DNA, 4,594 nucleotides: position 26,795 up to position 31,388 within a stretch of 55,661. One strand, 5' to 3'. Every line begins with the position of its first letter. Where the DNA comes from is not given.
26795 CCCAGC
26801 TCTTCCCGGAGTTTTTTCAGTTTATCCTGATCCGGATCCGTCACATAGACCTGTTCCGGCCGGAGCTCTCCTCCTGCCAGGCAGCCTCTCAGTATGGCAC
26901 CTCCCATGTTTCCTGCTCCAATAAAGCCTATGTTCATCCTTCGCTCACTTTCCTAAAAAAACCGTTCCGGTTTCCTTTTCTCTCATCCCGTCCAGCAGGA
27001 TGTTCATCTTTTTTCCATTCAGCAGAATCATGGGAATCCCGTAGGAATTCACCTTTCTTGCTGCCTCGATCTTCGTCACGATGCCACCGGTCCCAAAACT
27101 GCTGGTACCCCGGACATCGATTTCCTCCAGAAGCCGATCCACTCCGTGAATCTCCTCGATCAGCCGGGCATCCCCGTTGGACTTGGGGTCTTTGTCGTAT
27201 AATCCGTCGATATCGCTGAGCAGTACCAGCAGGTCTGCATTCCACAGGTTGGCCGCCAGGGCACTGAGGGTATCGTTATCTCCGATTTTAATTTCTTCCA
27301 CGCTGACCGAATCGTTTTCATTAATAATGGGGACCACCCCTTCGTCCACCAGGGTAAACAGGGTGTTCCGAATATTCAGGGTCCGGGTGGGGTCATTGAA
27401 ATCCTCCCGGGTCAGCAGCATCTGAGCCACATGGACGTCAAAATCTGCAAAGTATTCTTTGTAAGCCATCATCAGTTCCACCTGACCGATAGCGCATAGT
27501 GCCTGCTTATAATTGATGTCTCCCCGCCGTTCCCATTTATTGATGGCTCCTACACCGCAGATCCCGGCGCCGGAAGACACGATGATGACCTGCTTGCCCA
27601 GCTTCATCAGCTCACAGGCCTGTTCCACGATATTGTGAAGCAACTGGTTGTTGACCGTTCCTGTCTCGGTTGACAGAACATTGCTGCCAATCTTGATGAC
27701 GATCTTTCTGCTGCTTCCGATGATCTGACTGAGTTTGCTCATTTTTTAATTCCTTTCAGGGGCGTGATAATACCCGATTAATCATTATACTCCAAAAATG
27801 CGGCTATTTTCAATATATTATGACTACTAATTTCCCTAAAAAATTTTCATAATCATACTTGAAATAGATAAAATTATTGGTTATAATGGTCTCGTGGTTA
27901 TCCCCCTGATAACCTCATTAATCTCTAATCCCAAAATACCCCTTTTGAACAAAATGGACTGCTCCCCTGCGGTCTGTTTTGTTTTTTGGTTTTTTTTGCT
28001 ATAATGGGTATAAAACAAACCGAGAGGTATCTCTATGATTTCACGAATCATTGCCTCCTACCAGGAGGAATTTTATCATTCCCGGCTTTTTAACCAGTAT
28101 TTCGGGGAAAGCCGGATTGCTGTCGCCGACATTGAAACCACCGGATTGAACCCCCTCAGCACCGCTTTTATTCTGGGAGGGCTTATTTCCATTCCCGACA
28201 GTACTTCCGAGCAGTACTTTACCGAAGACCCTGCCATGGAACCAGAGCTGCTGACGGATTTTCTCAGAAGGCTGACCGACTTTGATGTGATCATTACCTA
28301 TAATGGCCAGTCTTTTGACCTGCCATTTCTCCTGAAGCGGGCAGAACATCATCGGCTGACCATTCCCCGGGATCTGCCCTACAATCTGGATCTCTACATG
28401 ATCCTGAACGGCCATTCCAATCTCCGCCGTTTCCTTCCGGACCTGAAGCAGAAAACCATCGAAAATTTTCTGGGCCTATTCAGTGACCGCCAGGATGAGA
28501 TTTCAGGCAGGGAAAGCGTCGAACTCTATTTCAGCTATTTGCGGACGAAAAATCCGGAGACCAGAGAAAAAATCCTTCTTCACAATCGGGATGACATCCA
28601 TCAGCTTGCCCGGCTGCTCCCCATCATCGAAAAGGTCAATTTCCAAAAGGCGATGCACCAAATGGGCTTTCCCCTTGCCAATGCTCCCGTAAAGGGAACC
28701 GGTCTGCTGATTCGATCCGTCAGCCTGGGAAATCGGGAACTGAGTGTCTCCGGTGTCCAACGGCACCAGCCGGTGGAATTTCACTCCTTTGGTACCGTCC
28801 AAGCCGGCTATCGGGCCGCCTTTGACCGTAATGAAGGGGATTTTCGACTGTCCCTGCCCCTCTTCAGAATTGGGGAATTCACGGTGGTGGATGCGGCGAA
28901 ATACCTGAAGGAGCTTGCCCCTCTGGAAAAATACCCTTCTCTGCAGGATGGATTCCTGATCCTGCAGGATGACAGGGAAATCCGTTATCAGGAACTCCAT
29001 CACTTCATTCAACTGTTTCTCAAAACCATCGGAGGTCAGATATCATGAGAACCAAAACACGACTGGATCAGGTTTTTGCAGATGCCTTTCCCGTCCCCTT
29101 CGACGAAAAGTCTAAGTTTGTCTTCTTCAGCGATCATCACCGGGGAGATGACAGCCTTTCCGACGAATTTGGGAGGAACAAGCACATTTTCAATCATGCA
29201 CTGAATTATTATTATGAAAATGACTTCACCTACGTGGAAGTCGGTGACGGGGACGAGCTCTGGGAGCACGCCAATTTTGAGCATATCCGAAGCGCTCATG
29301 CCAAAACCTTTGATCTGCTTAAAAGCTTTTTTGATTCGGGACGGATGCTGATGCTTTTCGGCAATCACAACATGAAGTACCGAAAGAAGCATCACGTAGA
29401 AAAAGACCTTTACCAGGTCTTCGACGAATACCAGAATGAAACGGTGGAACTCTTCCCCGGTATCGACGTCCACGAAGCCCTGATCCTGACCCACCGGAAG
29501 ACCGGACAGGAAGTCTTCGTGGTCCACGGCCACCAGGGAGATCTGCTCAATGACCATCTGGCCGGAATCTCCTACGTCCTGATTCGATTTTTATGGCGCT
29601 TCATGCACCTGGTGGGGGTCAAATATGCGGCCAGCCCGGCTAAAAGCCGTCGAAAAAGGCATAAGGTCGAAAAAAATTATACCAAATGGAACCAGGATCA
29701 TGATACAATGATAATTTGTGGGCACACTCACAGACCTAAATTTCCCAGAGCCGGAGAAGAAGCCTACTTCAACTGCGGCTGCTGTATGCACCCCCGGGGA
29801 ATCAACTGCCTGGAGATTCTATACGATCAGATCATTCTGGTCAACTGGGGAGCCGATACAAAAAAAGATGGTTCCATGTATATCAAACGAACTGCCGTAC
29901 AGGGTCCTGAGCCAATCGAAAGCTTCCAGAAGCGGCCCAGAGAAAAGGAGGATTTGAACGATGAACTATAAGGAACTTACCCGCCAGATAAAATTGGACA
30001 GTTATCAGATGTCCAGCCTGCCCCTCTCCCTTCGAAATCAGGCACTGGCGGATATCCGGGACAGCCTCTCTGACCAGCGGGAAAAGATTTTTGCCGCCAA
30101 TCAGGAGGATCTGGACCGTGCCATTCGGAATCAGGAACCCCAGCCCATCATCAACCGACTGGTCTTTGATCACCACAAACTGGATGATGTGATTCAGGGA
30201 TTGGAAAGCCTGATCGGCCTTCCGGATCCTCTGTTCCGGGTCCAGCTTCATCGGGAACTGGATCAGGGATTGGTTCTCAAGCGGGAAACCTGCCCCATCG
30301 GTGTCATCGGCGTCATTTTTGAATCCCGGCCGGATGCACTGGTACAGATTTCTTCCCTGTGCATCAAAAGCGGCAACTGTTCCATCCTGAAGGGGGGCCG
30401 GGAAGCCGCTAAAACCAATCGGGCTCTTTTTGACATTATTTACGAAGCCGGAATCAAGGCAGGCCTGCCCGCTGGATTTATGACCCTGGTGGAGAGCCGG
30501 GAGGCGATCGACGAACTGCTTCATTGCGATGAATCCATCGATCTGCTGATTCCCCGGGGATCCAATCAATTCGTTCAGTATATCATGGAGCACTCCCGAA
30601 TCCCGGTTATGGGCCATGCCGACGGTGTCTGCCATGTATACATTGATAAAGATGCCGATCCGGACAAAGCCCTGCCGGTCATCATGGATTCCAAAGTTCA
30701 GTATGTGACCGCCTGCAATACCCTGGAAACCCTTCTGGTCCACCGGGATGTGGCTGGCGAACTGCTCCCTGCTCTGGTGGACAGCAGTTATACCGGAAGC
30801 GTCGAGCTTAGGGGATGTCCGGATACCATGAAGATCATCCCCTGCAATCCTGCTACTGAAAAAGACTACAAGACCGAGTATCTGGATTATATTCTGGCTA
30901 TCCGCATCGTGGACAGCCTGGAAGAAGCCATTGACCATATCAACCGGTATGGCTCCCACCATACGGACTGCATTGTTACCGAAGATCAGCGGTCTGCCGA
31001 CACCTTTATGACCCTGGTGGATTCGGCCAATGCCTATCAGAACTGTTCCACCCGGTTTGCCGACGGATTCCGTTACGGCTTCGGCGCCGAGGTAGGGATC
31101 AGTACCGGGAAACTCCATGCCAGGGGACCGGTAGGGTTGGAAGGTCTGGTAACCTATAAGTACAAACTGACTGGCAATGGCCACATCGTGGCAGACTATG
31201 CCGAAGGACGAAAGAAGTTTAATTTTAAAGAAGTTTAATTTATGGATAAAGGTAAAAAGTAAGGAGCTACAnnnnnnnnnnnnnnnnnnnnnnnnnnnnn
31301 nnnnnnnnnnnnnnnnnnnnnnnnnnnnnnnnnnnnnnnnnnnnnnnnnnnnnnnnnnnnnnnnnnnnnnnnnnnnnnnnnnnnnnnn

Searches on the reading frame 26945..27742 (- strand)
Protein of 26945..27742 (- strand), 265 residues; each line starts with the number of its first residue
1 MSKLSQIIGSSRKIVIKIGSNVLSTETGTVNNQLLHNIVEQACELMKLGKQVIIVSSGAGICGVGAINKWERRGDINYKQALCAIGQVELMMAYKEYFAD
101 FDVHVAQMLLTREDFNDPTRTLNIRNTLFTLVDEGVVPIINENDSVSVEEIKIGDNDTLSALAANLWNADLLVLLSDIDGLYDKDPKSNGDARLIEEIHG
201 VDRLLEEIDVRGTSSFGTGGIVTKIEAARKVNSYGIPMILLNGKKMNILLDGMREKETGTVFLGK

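Call 37: search_protein_families(library=pfam, proteins=[window:26945-27742:-], max_evalue=0.000001)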
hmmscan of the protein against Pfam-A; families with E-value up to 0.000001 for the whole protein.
window:26945-27742:- (265 aa): 1 family
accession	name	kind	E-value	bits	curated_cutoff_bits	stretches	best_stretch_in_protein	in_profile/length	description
PF00696.33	AA_kinase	-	5.3e-47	161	24.9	1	13-242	2-234/234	Amino acid kinase family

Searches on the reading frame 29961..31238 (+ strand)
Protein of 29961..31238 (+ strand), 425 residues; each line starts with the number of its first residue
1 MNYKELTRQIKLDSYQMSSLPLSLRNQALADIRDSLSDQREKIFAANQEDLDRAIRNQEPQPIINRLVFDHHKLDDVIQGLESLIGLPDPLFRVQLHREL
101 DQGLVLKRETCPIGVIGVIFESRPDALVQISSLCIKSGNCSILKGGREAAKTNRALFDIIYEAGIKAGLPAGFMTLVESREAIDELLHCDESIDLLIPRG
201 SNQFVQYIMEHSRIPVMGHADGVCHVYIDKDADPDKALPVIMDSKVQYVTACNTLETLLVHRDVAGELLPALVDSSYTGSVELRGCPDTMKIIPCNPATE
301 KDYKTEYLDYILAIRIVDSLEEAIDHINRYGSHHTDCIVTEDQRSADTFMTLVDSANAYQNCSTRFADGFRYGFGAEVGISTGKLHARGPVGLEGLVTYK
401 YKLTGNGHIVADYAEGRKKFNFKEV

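Call 35: find_encoding_contigs(protein=window:29961-31238:+, flank=7000, max_places=1)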
Protein window:29961-31238:+ (425 aa): 1 contig read that carries it; 1 place shown.
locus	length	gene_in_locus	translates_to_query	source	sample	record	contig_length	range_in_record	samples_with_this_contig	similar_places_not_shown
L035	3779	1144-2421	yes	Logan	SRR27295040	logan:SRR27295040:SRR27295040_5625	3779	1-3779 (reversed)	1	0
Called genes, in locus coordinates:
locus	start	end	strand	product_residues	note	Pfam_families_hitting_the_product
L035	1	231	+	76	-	?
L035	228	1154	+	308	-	-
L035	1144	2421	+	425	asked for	PF00171:Aldedh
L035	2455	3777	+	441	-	?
